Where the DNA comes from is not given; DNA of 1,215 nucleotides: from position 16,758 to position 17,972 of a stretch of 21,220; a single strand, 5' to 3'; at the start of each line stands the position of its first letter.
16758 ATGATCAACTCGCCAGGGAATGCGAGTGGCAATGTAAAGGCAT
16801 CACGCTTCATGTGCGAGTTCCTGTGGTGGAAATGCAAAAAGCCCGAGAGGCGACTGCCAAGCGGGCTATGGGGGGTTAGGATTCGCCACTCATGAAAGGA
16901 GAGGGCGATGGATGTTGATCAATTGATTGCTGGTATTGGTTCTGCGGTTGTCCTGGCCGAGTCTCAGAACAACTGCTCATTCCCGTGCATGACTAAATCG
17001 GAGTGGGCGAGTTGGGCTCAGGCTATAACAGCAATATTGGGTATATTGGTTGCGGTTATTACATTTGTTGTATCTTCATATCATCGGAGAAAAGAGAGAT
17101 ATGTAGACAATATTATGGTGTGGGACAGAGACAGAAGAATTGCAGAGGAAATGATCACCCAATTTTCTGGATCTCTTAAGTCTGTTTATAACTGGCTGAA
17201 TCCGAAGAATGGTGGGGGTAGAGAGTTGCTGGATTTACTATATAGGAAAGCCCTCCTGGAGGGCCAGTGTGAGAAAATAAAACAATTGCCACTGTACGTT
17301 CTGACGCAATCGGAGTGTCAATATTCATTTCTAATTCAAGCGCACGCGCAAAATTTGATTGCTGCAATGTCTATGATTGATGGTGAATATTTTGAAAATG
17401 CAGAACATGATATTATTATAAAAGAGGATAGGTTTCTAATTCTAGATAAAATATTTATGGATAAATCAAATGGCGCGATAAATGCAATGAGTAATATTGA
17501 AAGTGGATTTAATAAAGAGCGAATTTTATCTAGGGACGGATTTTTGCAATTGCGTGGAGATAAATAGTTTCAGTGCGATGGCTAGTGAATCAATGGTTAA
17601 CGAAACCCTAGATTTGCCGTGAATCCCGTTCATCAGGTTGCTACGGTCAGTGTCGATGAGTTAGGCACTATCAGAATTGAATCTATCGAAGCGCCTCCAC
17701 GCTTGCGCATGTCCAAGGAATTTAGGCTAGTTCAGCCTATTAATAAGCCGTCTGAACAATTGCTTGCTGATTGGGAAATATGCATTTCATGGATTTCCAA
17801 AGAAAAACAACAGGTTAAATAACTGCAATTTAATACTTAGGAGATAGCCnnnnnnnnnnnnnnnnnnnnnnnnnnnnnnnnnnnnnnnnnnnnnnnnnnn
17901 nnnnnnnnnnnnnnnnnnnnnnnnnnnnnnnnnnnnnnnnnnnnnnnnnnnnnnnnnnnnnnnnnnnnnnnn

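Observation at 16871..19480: AT-rich three-gene cassette (membrane protein / 67-aa protein / HEPN-like protein) inserted against the grain of a GC-rich prophage: candidate uncharacterised anti-phage system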

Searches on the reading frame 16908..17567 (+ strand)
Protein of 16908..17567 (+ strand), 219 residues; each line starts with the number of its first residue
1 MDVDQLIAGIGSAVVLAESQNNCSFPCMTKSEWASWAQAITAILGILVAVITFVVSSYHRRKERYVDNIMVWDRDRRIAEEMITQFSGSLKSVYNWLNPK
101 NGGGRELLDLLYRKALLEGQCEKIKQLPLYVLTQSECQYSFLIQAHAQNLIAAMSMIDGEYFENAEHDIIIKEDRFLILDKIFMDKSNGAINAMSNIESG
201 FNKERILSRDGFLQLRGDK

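Call 3: search_protein_families(library=pfam, proteins=[window:16908-17567:+], max_evalue=1)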
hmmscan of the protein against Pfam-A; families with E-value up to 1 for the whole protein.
window:16908-17567:+ (219 aa): 2 families
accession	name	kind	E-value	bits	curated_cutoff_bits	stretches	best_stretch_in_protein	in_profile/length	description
PF16080.10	Phage_holin_2_3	-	0.0044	17.4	28.8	1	41-63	27-49/56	Bacteriophage holin family HP1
PF14015.11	DUF4231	-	0.21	12.5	24.7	1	19-65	36-71/103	Protein of unknown function (DUF4231)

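Call 4: search_protein_families(library=padloc, proteins=[window:16908-17567:+], max_evalue=1)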
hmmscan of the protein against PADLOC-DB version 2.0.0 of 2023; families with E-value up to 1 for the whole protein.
window:16908-17567:+ (219 aa): 1 family
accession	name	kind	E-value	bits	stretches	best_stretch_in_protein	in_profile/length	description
PDLC00666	Effector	-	0.03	12.3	1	27-64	11-50/174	1TM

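Call 5: search_protein_families(library=phrogs, proteins=[window:16908-17567:+], max_evalue=0.1)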
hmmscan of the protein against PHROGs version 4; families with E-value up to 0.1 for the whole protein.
window:16908-17567:+ (219 aa): 3 families
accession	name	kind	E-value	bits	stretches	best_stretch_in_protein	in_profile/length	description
phrog_20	-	lysis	0.0013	19.5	1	37-64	58-85/151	holin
phrog_4237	-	lysis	0.022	15.6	1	35-63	33-62/93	holin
phrog_565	-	lysis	0.026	15.5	1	27-50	91-114/132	holin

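Call 6: search_protein_families(library=ncbifam, proteins=[window:16908-17567:+], max_evalue=1)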
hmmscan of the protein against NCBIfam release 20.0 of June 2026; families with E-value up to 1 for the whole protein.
window:16908-17567:+ (219 aa): 1 family
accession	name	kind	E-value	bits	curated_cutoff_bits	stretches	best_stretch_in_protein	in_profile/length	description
NF041738.1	GG_III-CTERM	domain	0.95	9.5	22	1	40-62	4-27/28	GGIII-like transmembrane region-containing protein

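Call 19: find_homologous_proteins(query=window:16908-17567:+, max_evalue=0.01)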
Query window:16908-17567:+ (219 aa): 3 proteins with E <= 0.01 among 245 candidates.
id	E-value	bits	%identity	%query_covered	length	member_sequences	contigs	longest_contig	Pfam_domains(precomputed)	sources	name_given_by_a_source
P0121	5.6e-141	485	100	100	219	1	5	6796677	-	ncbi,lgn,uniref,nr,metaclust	ncbi:hypothetical protein DR66_5988 [Delftia acidovorans]|uniref:hypothetical protein n=1 Tax=Delfti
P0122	6.3e-42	161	40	94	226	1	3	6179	-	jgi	jgi:hypothetical protein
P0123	3.4e-33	133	43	79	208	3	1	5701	-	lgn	-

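Call 20: find_encoding_contigs(protein=P0122, flank=6000, max_places=3)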
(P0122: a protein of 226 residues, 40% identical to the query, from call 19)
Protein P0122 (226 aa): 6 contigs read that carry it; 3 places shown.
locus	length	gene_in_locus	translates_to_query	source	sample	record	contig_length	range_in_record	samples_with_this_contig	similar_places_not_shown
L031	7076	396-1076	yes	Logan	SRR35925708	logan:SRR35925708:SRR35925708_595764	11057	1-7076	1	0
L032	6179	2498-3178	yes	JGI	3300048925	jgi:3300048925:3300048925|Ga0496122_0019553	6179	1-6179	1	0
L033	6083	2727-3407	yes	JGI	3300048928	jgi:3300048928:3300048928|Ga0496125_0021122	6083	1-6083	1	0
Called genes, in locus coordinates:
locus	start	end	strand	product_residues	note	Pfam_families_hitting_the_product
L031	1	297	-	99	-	?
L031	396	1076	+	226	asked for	-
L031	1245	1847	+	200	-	-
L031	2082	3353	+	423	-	PF16872:putAbiC (weak)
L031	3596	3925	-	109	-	-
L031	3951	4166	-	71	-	-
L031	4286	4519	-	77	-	-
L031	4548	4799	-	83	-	-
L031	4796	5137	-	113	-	-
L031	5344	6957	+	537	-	PF18862:ApeA_NTD1, PF18739:HEPN_Apea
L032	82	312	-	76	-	-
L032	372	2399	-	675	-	PF00145:DNA_methylase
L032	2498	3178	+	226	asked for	-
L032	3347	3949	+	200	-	-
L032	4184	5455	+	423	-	PF16872:putAbiC (weak)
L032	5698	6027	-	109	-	-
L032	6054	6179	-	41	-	?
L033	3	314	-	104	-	?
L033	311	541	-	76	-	-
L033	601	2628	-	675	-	PF00145:DNA_methylase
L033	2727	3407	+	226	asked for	-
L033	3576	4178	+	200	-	-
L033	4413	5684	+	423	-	PF16872:putAbiC (weak)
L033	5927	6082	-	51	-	?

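Call 21: find_encoding_contigs(protein=P0123, flank=6000, max_places=3)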
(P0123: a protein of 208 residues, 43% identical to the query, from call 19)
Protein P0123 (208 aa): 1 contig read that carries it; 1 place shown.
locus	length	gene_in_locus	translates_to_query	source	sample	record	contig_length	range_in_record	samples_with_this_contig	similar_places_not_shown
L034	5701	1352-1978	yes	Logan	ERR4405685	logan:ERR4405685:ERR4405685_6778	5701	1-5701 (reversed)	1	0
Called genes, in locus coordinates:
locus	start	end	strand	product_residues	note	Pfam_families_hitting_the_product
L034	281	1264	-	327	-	PF07505:DUF5131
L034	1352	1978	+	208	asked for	-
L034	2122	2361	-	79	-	-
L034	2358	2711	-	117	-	-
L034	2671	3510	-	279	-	PF13392:HNH_3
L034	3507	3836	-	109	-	-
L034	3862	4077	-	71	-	-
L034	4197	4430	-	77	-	-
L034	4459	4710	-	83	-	-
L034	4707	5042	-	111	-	-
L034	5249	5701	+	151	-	?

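Call 22: find_encoding_contigs(protein=P0121, flank=10000, max_places=5)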
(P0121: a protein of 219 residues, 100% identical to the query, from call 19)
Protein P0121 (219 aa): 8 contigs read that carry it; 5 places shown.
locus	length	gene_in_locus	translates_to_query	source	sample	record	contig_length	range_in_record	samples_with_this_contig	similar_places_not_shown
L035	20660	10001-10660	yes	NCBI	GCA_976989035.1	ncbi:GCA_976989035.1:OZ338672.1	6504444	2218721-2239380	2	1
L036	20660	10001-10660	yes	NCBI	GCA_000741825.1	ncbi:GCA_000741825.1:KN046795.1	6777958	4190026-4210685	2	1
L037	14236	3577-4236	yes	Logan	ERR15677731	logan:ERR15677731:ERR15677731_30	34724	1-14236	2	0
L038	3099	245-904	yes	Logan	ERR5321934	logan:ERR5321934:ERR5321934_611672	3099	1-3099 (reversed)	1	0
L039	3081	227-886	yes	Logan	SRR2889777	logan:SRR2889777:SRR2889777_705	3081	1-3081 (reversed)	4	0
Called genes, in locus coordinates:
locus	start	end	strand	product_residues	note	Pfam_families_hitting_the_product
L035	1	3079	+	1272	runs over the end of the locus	PF13205:Big_5, PF03372:Exo_endo_phos, PF18203:IPTL-CTERM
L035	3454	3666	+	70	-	-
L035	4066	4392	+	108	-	PF13431:TPR_17 (faint), PF07719:TPR_2 (faint), PF13432:TPR_16 (weak), PF14559:TPR_19 (weak)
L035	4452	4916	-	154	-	PF00075:RNase_H, PF13456:RVT_3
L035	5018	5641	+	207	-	PF02798:GST_N, PF13417:GST_N_3, PF13409:GST_N_2, PF13410:GST_C_2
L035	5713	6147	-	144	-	PF09619:YscW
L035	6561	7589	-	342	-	PF00589:Phage_integrase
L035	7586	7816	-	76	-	-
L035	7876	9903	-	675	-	PF00145:DNA_methylase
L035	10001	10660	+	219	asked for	-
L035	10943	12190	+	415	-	-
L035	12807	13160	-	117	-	-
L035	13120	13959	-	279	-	PF13392:HNH_3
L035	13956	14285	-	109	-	-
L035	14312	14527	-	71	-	-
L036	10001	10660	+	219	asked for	-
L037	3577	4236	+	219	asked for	-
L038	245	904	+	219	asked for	-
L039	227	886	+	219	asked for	-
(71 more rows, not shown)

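Call 62: search_protein_families(library=pfam, proteins=[L032:3347-3949:+, L032:4184-5455:+, L031:5344-6957:+, L034:281-1264:-], max_evalue=0.1)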
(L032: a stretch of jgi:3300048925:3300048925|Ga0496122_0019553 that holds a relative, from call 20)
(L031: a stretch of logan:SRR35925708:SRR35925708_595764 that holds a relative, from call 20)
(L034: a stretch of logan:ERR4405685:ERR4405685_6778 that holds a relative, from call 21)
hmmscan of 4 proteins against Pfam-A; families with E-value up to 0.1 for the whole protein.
L032:3347-3949:+ (200 aa): 0 families

L032:4184-5455:+ (423 aa): 4 families
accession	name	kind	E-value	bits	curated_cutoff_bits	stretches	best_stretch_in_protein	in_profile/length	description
PF16872.10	putAbiC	-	2.1e-06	28.6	22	1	215-287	9-78/80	Putative phage abortive infection protein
PF21214.3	SelB_WH_2nd_bact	-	0.0089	16.4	27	1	311-351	11-51/59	Selenocysteine-specific elongation factor, winged helix domain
PF08640.17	U3_assoc_6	-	0.019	15.3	24.7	1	341-374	8-41/85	U3 small nucleolar RNA-associated protein 6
PF00619.27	CARD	-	0.066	13.7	23.9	0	324-376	8-52/85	Caspase recruitment domain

L031:5344-6957:+ (537 aa): 2 families
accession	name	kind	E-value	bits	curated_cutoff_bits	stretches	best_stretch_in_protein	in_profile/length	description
PF18862.6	ApeA_NTD1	-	3.4e-26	92.8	25.5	1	49-334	2-271/271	ApeA N-terminal domain 1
PF18739.6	HEPN_Apea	-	2.6e-10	41.3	24.4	1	365-499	2-134/136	Apea-like HEPN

L034:281-1264:- (327 aa): 1 family
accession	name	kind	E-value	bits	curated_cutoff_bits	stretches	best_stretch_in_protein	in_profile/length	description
PF07505.17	DUF5131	-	3.7e-92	308.7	28.9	1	4-325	1-243/243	Protein of unknown function (DUF5131)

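Call 81: predict_structure(alignment_id=A2)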
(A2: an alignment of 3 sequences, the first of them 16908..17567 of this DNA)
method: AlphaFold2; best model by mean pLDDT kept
length: 219 residues; sequences in the alignment: 3
mean_pLDDT: 78.5   pTM: 0.59
mean pLDDT of the five models: 78.5, 71.1, 70.4, 69.5, 65.5
residues with pLDDT >= 90: 39; 70-90: 134; 50-70: 30; < 50: 16
segments of 3 or more residues with pLDDT < 50: 1-3, 16-26
pLDDT, mean of each block of 10 residues (from residue 1): 52 47 46 74 83 81 78 89 91 85 79 93 89 89 91 85 85 84 80 88 77 59
secondary structure, 60 per line:
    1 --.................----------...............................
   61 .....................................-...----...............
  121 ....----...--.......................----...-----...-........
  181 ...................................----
elements in order: H3-19 H30-97 H107-124 H134-156 E161-163 E169-171 H173-215

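Call 86: fold_search(model_id=the predicted structure, library=pdb)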
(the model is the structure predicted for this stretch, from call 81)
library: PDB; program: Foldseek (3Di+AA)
matches with E <= 10: 486; with E <= 0.001: 0
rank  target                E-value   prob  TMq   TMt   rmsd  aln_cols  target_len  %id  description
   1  4k0d_A                1.3e-01  0.92  0.31  0.43   6.7       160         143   11  Periplasmic sensor domain of sensor histidine kinase, Adeh_2942 (released 2013-06-12)
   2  1lih                  1.6e-01  0.69  0.31  0.38   6.7       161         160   12  THREE-DIMENSIONAL STRUCTURES OF THE LIGAND-BINDING DOMAIN OF THE BACTERIAL ASPARTATE RECEPTOR WITH AND WITHOUT A LIGAND (released 1995-09-15)
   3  9cpc_3H               2.4e-01  0.44  0.31  0.23  35.9       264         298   11  Atomic model of porcine brain ventricles cilia doublet microtubule (48-nm periodicity) (released 2024-10-23)
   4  7t03_MODEL_1_A        3.1e-01  0.63  0.27  0.46   6.8       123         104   10  NMR structure of a designed cold unfolding four helix bundle (released 2022-03-02)
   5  2jaa_A                3.5e-01  0.35  0.28  0.33  19.5       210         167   16  SeMet substituted Shigella Flexneri Ipad (released 2006-11-30)
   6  2jaa_B                3.9e-01  0.38  0.30  0.34  20.1       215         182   14  SeMet substituted Shigella Flexneri Ipad (released 2006-11-30)
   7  8i7r_B4               4.6e-01  0.41  0.31  0.23  22.8       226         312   10  In situ structure of axonemal doublet microtubules in mouse sperm with 48-nm repeat (released 2023-10-11)
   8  9cpc_3R               4.6e-01  0.30  0.31  0.26  34.4       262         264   10  Atomic model of porcine brain ventricles cilia doublet microtubule (48-nm periodicity) (released 2024-10-23)
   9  4z9j_A                5.1e-01  0.21  0.23  0.28   8.3       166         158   10  Apo-Tar from E. coli (released 2016-07-20)
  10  8iyj_S0               5.7e-01  0.10  0.19  0.13  36.2       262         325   11  Cryo-EM structure of the 48-nm repeat doublet microtubule from mouse sperm (released 2023-07-05)
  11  7rro_A3               6.1e-01  0.54  0.35  0.24  27.6       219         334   10  Structure of the 48-nm repeat doublet microtubule from bovine tracheal cilia (released 2021-10-27)
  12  9fqr_Co               6.1e-01  0.21  0.25  0.23  24.0       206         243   13  96-nm repeat of axonemal doublet microtubules from bovine sperm (released 2025-03-26)
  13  6jmu_A                6.4e-01  0.91  0.40  0.62   4.4       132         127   10  Crystal structure of GIT1/Paxillin complex (released 2020-05-20)
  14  9c1s_C                6.4e-01  0.63  0.36  0.47   8.6       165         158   12  Fab F946 in complex with OspC type A (released 2025-08-27)
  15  4tql_B                6.4e-01  0.30  0.30  0.28  35.7       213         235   10  Computationally designed three helix bundle (released 2014-10-15)
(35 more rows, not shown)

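Call 97: find_related_loci(query=A2, collection=viral_contigs, flank=6000)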
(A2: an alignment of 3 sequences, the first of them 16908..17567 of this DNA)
Query A2 (219 aa) in viral_contigs; peptide patterns used: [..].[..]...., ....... (x = any residue, [..] = any of these).
70 stretches matched a pattern; 9 encode a relative of the query (tblastn E <= 1e-3); 9 distinct loci.
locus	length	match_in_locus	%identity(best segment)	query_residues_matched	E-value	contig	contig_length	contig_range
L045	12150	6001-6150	60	1-50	7e-16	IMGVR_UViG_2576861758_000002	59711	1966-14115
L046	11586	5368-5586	38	1-61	1e-7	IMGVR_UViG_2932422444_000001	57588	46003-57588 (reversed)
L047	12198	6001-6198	41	1-67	2e-7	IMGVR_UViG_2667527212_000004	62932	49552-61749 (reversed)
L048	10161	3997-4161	40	1-50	5e-7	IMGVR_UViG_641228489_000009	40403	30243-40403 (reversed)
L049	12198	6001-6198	41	1-67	3e-7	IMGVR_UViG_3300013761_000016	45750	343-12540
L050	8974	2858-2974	45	27-68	6e-7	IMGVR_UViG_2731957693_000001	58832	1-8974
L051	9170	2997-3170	36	1-51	7e-6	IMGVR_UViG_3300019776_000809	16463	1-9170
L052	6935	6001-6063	67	27-47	4e-5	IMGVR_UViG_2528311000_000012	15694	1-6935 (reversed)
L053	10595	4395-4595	32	1-62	4e-5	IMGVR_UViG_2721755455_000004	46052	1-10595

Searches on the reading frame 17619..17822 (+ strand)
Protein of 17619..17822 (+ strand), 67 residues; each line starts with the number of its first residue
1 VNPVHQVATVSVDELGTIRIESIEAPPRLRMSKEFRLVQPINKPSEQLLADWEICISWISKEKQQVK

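Call 3: search_protein_families(library=pfam, proteins=[window:17619-17822:+], max_evalue=1)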
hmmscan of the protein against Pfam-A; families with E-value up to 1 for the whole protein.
window:17619-17822:+ (67 aa): 0 families

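Call 4: search_protein_families(library=padloc, proteins=[window:17619-17822:+], max_evalue=1)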
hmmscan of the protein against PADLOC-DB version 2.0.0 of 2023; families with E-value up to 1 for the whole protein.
window:17619-17822:+ (67 aa): 0 families

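Call 5: search_protein_families(library=phrogs, proteins=[window:17619-17822:+], max_evalue=0.1)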
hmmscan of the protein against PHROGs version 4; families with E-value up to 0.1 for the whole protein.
window:17619-17822:+ (67 aa): 0 families

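Call 6: search_protein_families(library=ncbifam, proteins=[window:17619-17822:+], max_evalue=1)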
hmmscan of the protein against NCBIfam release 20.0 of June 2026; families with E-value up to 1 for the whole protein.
window:17619-17822:+ (67 aa): 0 families

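Call 24: find_homologous_proteins(query=window:17619-17822:+, max_evalue=1)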
Query window:17619-17822:+ (67 aa): 1 proteins with E <= 1 among 1 candidates.
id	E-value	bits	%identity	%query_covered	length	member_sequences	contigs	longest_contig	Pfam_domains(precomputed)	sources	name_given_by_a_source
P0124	3.0e-36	139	100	100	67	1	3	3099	-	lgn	-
